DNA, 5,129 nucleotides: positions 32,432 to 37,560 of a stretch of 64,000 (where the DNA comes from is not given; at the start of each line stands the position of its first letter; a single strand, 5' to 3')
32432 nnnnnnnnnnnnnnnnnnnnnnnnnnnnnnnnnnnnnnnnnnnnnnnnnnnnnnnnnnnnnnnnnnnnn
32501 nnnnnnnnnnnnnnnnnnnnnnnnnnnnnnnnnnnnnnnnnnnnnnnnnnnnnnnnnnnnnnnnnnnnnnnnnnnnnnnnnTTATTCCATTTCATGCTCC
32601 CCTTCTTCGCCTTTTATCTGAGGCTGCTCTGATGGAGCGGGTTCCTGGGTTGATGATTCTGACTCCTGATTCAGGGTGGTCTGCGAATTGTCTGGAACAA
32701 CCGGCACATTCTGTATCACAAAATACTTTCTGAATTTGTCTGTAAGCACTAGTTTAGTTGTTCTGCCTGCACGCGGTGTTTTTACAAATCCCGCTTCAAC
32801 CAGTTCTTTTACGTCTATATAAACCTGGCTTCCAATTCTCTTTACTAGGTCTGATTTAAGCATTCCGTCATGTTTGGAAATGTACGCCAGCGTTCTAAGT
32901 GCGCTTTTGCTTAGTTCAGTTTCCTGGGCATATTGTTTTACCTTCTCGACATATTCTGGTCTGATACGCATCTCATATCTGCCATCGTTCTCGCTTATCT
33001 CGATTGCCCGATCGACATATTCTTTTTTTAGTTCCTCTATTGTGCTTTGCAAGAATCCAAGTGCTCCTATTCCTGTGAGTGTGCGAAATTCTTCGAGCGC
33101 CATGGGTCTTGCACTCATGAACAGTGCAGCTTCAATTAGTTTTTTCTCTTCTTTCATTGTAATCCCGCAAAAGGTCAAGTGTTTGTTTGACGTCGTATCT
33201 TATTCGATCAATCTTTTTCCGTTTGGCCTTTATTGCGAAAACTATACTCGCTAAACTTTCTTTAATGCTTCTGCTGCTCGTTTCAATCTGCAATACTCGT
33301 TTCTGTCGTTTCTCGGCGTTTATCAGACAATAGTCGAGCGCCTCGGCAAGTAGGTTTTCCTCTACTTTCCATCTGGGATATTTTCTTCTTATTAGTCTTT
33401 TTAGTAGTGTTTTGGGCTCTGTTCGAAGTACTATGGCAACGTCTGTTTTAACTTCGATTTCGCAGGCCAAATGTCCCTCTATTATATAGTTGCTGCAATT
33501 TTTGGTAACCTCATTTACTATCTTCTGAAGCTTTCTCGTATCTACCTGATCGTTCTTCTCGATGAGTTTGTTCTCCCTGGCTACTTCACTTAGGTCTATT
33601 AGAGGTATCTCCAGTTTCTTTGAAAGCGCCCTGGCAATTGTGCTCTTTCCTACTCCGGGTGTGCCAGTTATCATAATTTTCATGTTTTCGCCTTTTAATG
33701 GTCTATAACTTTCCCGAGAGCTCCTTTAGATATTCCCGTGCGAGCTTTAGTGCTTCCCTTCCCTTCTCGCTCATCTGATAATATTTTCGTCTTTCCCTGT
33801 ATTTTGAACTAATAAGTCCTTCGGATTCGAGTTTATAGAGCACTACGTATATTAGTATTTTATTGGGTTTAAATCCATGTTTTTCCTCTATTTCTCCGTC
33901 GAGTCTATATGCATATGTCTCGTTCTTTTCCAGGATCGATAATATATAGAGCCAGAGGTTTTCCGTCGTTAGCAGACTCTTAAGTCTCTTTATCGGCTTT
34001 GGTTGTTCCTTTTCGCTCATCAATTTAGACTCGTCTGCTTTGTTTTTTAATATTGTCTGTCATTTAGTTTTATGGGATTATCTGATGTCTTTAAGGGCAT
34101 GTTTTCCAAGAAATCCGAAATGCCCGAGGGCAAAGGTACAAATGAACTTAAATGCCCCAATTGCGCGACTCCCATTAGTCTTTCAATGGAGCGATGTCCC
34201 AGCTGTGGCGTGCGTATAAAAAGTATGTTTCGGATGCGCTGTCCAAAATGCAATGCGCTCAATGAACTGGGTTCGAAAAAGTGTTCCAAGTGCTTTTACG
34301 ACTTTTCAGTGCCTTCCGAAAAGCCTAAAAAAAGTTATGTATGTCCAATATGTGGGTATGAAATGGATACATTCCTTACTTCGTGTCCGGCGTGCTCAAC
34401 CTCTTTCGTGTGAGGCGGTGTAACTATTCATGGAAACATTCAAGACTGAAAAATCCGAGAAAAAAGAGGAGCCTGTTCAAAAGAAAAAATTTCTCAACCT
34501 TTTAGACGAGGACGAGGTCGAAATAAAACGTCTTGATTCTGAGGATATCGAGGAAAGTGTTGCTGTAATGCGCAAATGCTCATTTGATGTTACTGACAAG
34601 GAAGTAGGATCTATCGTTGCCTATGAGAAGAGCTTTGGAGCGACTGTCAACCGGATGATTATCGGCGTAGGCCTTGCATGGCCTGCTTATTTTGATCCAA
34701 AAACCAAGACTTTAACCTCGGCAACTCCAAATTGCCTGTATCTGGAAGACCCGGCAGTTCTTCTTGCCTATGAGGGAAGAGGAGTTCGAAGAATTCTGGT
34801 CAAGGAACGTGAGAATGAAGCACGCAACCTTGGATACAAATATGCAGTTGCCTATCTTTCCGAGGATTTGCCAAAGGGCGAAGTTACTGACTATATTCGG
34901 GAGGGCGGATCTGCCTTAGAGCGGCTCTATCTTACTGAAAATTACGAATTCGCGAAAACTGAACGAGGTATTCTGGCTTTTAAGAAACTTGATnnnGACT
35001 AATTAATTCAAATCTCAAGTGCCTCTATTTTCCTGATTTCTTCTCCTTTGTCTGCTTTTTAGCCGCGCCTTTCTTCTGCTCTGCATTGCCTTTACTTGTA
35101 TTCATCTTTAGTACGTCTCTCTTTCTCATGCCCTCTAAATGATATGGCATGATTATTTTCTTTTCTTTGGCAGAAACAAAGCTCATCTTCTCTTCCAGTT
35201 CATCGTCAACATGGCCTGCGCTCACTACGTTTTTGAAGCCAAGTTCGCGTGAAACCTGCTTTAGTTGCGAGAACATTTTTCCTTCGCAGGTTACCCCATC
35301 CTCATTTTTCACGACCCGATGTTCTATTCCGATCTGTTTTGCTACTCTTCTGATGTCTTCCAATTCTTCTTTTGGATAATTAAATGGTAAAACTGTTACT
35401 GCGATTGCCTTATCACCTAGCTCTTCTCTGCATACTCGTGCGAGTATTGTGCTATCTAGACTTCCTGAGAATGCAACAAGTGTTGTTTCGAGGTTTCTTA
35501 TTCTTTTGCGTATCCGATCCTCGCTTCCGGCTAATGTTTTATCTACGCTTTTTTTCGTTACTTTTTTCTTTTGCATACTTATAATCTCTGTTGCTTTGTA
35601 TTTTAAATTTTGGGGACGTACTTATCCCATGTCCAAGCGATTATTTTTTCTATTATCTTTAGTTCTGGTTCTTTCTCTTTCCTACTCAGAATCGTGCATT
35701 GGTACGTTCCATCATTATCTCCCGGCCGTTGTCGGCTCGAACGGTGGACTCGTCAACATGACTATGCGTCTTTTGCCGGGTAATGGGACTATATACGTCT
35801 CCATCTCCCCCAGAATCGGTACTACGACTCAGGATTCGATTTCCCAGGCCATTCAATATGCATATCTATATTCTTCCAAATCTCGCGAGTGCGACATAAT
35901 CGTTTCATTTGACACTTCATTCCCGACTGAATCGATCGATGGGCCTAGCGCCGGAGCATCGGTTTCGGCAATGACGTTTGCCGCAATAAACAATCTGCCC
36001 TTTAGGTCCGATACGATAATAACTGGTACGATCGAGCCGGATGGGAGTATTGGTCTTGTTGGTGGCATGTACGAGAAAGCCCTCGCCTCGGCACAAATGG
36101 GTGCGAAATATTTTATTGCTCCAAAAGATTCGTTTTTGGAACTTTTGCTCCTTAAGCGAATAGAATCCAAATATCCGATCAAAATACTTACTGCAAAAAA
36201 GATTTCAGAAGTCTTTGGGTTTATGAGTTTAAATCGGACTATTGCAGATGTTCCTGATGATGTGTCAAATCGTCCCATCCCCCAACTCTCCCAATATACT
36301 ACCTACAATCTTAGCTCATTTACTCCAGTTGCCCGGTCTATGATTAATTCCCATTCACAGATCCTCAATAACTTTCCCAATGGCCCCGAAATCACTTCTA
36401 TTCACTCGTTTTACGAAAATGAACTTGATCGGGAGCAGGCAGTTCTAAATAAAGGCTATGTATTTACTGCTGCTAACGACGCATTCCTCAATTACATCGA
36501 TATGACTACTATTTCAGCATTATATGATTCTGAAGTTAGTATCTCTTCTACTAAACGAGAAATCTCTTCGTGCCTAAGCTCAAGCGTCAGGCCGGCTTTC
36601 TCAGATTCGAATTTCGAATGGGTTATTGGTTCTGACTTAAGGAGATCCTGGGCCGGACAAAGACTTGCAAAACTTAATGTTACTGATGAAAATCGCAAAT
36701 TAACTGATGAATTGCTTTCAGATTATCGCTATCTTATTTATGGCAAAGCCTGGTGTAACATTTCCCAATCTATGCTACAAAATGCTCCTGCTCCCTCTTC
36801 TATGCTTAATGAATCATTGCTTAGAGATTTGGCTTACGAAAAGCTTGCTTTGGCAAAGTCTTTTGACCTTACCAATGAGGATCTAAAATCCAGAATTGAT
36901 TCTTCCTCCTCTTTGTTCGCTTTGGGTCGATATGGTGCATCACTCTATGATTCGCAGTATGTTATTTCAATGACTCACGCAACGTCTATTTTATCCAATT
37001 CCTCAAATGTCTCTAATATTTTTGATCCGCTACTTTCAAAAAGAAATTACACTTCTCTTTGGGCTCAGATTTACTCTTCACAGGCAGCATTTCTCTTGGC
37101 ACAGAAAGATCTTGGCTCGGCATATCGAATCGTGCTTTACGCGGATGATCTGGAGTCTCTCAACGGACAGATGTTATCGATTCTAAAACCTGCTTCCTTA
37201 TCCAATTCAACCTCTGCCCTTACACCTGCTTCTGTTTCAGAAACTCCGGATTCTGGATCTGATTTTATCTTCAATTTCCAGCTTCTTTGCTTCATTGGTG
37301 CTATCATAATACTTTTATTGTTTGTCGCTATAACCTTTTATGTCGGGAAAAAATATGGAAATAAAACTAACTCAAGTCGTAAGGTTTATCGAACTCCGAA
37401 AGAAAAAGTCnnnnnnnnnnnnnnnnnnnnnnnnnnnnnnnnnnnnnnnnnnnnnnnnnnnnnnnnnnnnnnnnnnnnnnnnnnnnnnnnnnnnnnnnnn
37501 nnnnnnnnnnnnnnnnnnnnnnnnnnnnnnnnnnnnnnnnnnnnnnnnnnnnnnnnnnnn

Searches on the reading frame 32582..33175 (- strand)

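Call 49: search_protein_families(library=pfam, proteins=[window:32582-33175:-], max_evalue=0.001)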
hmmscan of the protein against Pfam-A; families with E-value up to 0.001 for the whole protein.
window:32582-33175:- (197 aa): 1 family
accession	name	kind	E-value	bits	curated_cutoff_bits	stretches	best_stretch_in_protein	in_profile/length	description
PF04079.22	SMC_ScpB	-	1.3e-26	93.6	27.4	1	13-157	2-154/160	Segregation and condensation complex subunit ScpB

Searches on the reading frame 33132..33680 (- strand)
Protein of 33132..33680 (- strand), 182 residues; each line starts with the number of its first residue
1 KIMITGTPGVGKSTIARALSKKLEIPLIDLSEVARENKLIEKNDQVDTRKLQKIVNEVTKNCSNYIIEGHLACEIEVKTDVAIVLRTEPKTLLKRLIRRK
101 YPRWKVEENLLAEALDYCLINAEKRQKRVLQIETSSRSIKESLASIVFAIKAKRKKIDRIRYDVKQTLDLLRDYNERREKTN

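Call 49: search_protein_families(library=pfam, proteins=[window:33132-33680:-], max_evalue=0.001)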
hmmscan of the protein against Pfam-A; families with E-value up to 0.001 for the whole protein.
window:33132-33680:- (182 aa): 12 families
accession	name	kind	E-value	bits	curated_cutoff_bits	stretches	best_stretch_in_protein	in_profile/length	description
PF13238.12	AAA_18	-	2.3e-22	80.2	29.4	1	2-115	1-127/128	AAA domain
PF13207.12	AAA_17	-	4.9e-10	40.2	27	1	5-100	1-123/136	AAA domain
PF13521.12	AAA_28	-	1.8e-06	28.7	27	1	1-51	1-47/164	AAA domain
PF02224.24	Cytidylate_kin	-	3.5e-06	27.3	26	1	2-68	1-67/211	Cytidylate kinase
PF00004.35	AAA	-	7.3e-06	26.9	21.2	1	2-43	1-42/131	ATPase family associated with various cellular activities (AAA)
PF13671.12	AAA_33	-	9.6e-06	26.4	27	1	2-66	2-62/143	AAA domain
PF01202.28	SKI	-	3.6e-05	24.4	22.1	1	8-36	1-29/159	Shikimate kinase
PF13189.12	Cytidylate_kin2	-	8.6e-05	23.2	28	1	2-62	2-55/176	Cytidylate kinase-like family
PF08433.16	KTI12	-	0.00011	22.3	22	1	2-60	4-62/271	Chromatin associated protein KTI12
PF13401.12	AAA_22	-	0.00013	22.8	27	0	2-64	8-64/130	AAA domain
PF01121.26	CoaE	-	0.00013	22.2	27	1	2-38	3-38/180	Dephospho-CoA kinase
PF01712.25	dNK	-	0.00014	22.1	27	0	2-53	1-44/203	Deoxynucleoside kinase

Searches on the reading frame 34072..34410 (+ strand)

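Call 49: search_protein_families(library=pfam, proteins=[window:34072-34410:+], max_evalue=0.001)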
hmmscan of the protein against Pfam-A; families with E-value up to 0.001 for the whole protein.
window:34072-34410:+ (113 aa): 9 families
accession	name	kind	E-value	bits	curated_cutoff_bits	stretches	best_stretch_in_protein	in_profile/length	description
PF12773.13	DZR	-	8.4e-10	39.1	27.3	1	28-74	1-44/45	Double zinc ribbon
PF13248.11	Zn_ribbon_3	-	9.4e-10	38.1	27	1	25-49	2-26/26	zinc-ribbon domain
PF13240.11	Zn_Ribbon_1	-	4.8e-08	33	25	1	27-46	1-20/23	zinc-ribbon domain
PF10571.15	UPF0547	-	3.7e-06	27.4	29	1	27-46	2-21/26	Uncharacterised protein family UPF0547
PF18912.6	DZR_2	-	0.0003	21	27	0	52-108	5-55/56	Double zinc ribbon domain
PF21349.2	RUBY_RBDX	-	0.00045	20.1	26.5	0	89-109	1-23/30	Rubrerythrin, rubredoxin-like domain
PF07282.18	Cas12f1-like_TNB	-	0.00051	20.6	26.3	0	68-99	28-51/60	Cas12f1-like, TNB domain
PF24460.1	DUF7575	-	0.00057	19.6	28.5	0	90-112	5-27/28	Domain of unknown function (DUF7575)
PF22747.2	Zn_ribbon_DUF2089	-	0.00059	20.3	27.6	0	91-111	1-21/32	DUF2089 zinc ribbon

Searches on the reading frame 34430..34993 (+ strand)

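Call 49: search_protein_families(library=pfam, proteins=[window:34430-34993:+], max_evalue=0.001)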
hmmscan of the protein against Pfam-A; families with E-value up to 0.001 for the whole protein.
window:34430-34993:+ (188 aa): 1 family
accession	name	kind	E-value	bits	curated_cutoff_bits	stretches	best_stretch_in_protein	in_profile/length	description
PF00583.31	Acetyltransf_1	-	0.00025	21.7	20.7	1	67-143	34-98/116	Acetyltransferase (GNAT) family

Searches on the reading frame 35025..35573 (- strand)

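Call 49: search_protein_families(library=pfam, proteins=[window:35025-35573:-], max_evalue=0.001)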
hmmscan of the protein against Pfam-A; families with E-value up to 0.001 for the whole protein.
window:35025-35573:- (182 aa): 5 families
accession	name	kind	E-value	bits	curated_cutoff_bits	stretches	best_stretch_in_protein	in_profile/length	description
PF01171.26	ATP_bind_3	-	6.2e-06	26.5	27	1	31-138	2-122/182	PP-loop family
PF02540.23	NAD_synthase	-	6.9e-06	25.8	21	1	23-102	11-93/242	NAD synthase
PF00764.25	Arginosuc_synth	-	0.00015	22.3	27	1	32-92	3-63/162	Arginosuccinate synthase N-terminal HUP domain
PF06508.19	QueC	-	0.00032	20.7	22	1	31-89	2-59/210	Queuosine biosynthesis protein QueC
PF00733.27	Asn_synthase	-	0.00097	19.3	21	0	21-91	10-82/354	Asparagine synthase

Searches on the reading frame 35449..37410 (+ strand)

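Call 49: search_protein_families(library=pfam, proteins=[window:35449-37410:+], max_evalue=0.001)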
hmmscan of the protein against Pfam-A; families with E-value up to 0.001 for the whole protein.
window:35449-37410:+ (654 aa): 1 family
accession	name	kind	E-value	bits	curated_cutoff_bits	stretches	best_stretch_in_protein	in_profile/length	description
PF05362.19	Lon_C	-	1.1e-08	35.4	21.1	1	158-255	100-198/205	Lon protease (S16) C-terminal proteolytic domain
